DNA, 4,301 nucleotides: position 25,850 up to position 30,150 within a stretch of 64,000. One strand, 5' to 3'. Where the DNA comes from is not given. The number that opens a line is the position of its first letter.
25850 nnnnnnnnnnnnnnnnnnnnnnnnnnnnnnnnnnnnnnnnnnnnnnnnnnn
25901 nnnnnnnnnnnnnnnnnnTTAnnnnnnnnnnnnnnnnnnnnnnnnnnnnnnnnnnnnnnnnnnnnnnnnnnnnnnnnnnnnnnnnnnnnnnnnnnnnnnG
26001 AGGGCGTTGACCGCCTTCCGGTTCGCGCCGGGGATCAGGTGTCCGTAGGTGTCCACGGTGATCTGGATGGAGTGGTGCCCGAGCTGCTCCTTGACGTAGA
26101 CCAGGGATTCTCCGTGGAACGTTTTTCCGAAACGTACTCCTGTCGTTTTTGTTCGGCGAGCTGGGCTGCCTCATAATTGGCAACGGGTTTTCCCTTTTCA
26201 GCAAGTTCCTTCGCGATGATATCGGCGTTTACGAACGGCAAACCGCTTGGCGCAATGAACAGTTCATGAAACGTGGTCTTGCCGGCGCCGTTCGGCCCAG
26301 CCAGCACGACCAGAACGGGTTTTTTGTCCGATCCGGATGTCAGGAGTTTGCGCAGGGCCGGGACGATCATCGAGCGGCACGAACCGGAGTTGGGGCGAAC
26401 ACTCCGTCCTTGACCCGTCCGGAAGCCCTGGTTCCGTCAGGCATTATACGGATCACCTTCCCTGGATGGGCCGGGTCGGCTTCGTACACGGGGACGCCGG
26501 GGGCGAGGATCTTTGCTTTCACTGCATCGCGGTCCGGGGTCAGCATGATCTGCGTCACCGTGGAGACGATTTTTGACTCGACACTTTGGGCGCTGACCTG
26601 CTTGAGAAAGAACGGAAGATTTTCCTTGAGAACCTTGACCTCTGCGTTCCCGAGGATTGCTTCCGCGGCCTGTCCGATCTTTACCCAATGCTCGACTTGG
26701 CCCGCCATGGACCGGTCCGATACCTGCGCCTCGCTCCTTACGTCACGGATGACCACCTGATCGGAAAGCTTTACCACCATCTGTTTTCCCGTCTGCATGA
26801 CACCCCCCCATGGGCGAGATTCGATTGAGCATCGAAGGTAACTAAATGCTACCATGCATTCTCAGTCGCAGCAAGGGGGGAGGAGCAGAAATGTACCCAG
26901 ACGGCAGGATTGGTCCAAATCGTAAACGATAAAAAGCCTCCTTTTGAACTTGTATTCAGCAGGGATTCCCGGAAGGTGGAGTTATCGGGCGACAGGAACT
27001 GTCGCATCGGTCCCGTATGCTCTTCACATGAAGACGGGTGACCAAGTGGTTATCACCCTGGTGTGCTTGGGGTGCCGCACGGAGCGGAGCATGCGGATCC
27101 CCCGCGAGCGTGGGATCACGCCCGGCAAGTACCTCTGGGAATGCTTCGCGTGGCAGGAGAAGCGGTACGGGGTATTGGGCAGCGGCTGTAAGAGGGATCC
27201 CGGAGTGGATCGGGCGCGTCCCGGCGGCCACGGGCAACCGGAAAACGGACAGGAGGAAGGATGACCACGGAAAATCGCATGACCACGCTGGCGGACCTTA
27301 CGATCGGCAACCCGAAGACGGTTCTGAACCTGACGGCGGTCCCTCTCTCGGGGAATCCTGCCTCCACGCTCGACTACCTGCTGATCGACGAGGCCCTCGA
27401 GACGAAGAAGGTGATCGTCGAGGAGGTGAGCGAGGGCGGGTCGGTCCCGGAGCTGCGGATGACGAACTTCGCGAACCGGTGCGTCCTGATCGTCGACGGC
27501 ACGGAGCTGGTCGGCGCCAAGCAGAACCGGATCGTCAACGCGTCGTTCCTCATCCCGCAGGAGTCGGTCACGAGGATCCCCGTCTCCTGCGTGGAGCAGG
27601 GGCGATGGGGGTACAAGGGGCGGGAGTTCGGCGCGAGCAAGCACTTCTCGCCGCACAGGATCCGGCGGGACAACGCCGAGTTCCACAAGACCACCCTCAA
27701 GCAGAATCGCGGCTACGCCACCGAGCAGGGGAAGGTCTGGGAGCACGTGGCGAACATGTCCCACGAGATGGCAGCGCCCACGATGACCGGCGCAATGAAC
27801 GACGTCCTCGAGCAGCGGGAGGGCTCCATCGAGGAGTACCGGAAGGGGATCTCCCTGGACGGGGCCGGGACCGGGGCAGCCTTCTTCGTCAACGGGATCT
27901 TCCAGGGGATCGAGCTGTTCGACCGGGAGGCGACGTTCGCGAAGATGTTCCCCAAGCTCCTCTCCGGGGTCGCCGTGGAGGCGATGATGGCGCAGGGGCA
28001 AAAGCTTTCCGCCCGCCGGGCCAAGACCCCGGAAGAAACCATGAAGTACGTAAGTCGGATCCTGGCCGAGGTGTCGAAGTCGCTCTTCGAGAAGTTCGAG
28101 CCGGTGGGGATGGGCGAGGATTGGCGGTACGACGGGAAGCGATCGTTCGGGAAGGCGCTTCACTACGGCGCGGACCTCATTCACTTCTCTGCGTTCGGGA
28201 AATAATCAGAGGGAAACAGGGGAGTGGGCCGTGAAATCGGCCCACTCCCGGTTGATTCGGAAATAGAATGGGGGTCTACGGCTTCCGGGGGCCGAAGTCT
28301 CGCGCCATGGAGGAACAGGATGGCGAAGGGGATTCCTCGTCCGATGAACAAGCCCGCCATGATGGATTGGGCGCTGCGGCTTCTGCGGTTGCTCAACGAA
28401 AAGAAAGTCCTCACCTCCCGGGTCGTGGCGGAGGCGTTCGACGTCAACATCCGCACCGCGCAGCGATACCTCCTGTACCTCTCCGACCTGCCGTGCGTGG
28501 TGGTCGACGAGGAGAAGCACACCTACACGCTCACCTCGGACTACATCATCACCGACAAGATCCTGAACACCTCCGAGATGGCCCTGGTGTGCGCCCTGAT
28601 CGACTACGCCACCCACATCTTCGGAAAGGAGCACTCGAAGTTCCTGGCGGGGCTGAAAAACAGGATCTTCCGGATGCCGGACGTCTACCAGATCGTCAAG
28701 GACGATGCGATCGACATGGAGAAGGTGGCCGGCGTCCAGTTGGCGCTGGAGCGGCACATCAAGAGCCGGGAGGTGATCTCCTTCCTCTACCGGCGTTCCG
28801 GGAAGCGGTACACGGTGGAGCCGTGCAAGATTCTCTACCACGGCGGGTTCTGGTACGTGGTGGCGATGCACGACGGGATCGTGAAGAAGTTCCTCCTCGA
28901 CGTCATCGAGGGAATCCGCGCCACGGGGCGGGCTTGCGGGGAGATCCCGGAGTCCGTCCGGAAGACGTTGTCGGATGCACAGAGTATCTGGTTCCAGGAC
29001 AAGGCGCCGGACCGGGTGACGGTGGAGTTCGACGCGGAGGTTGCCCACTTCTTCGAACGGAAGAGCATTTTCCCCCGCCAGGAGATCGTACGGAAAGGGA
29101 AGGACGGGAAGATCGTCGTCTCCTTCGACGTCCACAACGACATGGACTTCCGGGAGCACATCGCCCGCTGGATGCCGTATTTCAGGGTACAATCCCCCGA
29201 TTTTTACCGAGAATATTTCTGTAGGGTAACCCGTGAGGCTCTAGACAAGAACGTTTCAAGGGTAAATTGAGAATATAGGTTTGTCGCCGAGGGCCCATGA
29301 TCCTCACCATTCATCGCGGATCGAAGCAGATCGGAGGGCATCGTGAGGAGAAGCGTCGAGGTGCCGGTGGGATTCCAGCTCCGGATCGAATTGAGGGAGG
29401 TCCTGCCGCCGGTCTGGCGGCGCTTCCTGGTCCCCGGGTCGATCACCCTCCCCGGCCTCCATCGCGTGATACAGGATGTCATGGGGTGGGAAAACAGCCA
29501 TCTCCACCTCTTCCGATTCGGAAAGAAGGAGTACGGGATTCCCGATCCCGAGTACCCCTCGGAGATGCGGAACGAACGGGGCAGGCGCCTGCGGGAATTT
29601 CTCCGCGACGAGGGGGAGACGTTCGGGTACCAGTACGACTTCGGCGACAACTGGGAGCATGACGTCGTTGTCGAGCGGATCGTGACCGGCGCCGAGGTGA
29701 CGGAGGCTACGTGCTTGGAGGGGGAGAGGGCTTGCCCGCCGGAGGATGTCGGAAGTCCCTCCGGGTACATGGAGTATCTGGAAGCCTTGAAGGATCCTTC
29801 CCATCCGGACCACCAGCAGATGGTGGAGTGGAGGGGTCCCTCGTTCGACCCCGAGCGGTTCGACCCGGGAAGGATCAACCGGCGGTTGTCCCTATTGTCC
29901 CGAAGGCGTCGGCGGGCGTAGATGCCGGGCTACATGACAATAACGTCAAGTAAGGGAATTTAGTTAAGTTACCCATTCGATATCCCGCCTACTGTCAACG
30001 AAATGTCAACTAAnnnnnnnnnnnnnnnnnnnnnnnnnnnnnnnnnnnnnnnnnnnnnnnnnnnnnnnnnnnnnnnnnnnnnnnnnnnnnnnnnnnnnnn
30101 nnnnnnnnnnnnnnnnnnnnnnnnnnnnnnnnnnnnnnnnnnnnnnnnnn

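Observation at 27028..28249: Candidate two-gene conflict system: small Cys-rich protein plus a 314-aa protein, next to a WYL regulator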

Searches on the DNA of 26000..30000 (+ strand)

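Call 84: search_rna_families(source=window, start=26000, end=30000, threshold=evalue, max_evalue=1)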
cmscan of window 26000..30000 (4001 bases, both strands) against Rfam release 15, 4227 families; matches with E-value up to 1: 2.
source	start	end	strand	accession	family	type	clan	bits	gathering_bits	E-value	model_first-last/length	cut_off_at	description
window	28212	28259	+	RF03660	mir-4018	Gene; miRNA;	-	22.8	66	0.23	1-54/54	no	mir-4018 microRNA precursor family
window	28212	28259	-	RF03660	mir-4018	Gene; miRNA;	-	21.7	66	0.45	1-54/54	no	mir-4018 microRNA precursor family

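Call 85: search_dna_similar(query=window:26900-29950:+, collection=plasmids, mode=distant, max_rows=10)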
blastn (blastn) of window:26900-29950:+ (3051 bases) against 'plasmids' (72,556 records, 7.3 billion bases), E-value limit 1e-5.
No match.

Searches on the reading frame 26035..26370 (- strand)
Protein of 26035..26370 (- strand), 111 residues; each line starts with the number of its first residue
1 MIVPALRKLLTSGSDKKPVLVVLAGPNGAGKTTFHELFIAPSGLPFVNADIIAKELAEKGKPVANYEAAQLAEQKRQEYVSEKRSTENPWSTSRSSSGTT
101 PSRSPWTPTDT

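Call 62: search_protein_families(library=pfam, proteins=[window:26035-26370:-], max_evalue=0.01)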
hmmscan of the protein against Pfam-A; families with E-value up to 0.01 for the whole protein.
window:26035-26370:- (111 aa): 4 families
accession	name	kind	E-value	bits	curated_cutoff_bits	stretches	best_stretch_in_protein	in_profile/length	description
PF01121.26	CoaE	-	3.1e-05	24.2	27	1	20-64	2-45/180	Dephospho-CoA kinase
PF13671.12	AAA_33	-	4.8e-05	24.1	27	1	20-79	1-62/143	AAA domain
PF06414.18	Zeta_toxin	-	0.00011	22.2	22.3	1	13-40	11-38/199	Zeta toxin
PF00005.33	ABC_tran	-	0.0091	17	25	0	20-39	13-32/137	ABC transporter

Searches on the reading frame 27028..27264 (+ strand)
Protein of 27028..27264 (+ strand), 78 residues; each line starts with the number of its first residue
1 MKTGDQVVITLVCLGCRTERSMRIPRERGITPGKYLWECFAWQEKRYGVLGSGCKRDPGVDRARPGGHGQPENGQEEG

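Call 3: search_protein_families(library=pfam, proteins=[window:27028-27264:+], max_evalue=1)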
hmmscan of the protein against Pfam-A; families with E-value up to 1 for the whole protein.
window:27028-27264:+ (78 aa): 0 families

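Call 4: search_protein_families(library=padloc, proteins=[window:27028-27264:+], max_evalue=1)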
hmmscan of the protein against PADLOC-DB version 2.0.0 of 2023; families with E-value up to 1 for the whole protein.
window:27028-27264:+ (78 aa): 0 families

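Call 5: search_protein_families(library=ncbifam, proteins=[window:27028-27264:+], max_evalue=1)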
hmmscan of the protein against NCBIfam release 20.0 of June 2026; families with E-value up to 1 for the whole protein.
window:27028-27264:+ (78 aa): 0 families

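Call 8: search_protein_families(library=phrogs, proteins=[window:27028-27264:+], max_evalue=1)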
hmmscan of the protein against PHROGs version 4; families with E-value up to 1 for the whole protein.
window:27028-27264:+ (78 aa): 1 family
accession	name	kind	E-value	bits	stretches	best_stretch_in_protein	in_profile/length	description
phrog_4480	-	unknown function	0.065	14.3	1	6-33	34-61/99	-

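Call 54: find_homologous_proteins(query=A5, max_evalue=0.01)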
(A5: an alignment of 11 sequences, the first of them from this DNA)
Query A5 (11 sequences) (78 aa, profile of the alignment): 51 proteins with E <= 0.01 among 131 candidates.
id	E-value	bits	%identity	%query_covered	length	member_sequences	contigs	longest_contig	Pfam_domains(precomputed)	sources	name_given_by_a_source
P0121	3.0e-31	125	78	100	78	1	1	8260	-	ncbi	-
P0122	3.7e-31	124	69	91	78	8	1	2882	-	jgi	-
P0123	1.1e-30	123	58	97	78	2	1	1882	-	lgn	-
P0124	2.6e-30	122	63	100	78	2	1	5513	-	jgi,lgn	-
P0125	4.1e-30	121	64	99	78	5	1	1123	-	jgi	jgi:hypothetical protein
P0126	5.9e-30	121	62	99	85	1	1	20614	-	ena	-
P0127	9.3e-30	120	66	99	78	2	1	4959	-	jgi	jgi:hypothetical protein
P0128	1.0e-29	120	60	67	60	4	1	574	-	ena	-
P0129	9.3e-29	117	63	59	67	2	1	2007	-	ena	-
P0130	9.3e-29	117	62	68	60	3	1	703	-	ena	-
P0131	2.4e-28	115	54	67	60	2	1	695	-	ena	-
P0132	3.0e-28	115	69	100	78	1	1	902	-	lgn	-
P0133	4.7e-28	114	58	67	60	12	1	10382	-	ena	-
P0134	8.6e-28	114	58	67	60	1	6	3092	-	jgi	jgi:hypothetical protein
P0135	1.0e-27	113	52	67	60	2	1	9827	-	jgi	jgi:hypothetical protein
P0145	2.4e-26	109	59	59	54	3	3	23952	-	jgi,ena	-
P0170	6.0e-17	79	50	67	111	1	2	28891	-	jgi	jgi:hypothetical protein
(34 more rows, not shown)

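Call 55: find_encoding_contigs(protein=P0170, flank=5000, max_places=2)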
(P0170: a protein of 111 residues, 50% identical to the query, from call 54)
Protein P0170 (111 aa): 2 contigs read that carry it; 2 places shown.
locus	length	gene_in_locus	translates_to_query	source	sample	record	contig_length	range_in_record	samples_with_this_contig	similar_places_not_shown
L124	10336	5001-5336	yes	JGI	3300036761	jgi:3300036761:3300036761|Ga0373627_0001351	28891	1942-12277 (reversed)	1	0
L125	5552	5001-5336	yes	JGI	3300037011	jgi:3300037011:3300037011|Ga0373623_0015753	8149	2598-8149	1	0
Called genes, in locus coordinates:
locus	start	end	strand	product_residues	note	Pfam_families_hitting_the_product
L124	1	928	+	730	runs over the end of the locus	PF09250:Prim-Pol, PF08708:PriCT_1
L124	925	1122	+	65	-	-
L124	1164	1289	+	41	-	-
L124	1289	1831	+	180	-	-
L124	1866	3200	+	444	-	PF03237:Terminase_6N, PF17289:Terminase_6C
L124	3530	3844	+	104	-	-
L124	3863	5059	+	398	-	PF14659:Phage_int_SAM_3 (weak), PF00589:Phage_integrase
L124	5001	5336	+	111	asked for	-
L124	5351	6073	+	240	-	PF20208:ARPP-1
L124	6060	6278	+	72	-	PF20208:ARPP-1 (weak)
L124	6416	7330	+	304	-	PF13280:WYL, PF25583:WCX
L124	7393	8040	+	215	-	-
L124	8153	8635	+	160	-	-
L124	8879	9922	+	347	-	PF14903:WG_beta_rep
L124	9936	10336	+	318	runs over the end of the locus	PF22558:REase-ARP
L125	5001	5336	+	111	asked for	-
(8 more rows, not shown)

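Call 56: find_encoding_contigs(protein=P0145, flank=5000, max_places=3)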
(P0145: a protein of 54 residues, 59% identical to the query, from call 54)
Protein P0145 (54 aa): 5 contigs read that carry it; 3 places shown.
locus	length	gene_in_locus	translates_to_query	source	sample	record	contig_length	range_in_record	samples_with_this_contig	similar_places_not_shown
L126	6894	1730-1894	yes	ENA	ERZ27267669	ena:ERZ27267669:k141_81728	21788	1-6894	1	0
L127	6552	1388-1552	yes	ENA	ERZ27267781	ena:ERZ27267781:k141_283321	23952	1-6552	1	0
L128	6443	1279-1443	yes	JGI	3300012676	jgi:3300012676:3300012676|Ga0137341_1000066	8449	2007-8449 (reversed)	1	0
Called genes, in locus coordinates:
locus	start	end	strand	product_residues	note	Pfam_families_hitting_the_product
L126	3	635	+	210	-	?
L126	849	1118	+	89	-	PF02604:PhdYeFM_antitox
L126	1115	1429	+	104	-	PF05016:ParE_toxin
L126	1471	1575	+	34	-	-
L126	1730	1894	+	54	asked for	-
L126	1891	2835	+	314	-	PF20208:ARPP-1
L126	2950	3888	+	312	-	PF13280:WYL, PF25583:WCX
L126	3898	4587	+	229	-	-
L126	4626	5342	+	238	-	PF18754:Nmad3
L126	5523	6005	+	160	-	-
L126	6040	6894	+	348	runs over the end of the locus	-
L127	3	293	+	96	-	?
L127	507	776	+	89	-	PF02604:PhdYeFM_antitox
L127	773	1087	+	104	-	PF05016:ParE_toxin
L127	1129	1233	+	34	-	-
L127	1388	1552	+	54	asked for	-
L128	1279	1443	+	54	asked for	-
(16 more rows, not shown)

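Call 57: find_encoding_contigs(protein=P0121, flank=5000, max_places=2)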
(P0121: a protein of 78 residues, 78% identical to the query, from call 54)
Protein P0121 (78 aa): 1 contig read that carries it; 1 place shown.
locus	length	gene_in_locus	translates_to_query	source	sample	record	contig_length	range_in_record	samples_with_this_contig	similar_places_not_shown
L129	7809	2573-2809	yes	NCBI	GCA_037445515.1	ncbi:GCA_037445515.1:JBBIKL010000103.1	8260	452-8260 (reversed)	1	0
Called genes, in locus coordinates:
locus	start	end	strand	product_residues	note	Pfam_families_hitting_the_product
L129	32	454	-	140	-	PF00589:Phage_integrase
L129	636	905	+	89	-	-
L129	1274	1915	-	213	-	PF06414:Zeta_toxin, PF01121:CoaE (faint), PF13671:AAA_33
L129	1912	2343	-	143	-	PF11903:ParD_like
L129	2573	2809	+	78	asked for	-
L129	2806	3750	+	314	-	PF20208:ARPP-1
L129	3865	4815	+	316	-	PF13280:WYL, PF25583:WCX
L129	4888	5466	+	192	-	PF07929:PRiA4_ORF3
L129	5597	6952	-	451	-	PF02661:Fic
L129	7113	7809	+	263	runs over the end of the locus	PF02661:Fic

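Call 75: search_protein_families(library=pfam, proteins=[L126:3898-4587:+, L124:7393-8040:+, L124:8153-8635:+], max_evalue=0.01)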
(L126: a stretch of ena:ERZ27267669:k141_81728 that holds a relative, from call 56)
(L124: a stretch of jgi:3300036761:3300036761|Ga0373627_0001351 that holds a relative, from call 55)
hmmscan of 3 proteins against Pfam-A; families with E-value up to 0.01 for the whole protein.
L126:3898-4587:+ (229 aa): 0 families

L124:7393-8040:+ (215 aa): 0 families

L124:8153-8635:+ (160 aa): 0 families

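Call 88: predict_structure(alignment_id=A7)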
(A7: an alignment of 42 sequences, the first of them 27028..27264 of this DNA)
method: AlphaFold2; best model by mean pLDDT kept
length: 78 residues; sequences in the alignment: 42
mean_pLDDT: 70.6   pTM: 0.48
mean pLDDT of the five models: 70.6, 70.1, 70.1, 66.9, 66.4
residues with pLDDT >= 90: 26; 70-90: 19; 50-70: 7; < 50: 26
segments of 3 or more residues with pLDDT < 50: 52-71, 73-78
pLDDT, mean of each block of 10 residues (from residue 1): 82 92 91 91 76 45 40 42
secondary structure, 60 per line:
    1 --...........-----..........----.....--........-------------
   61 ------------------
elements in order: E6-13 E19-25 E33-37 H40-47
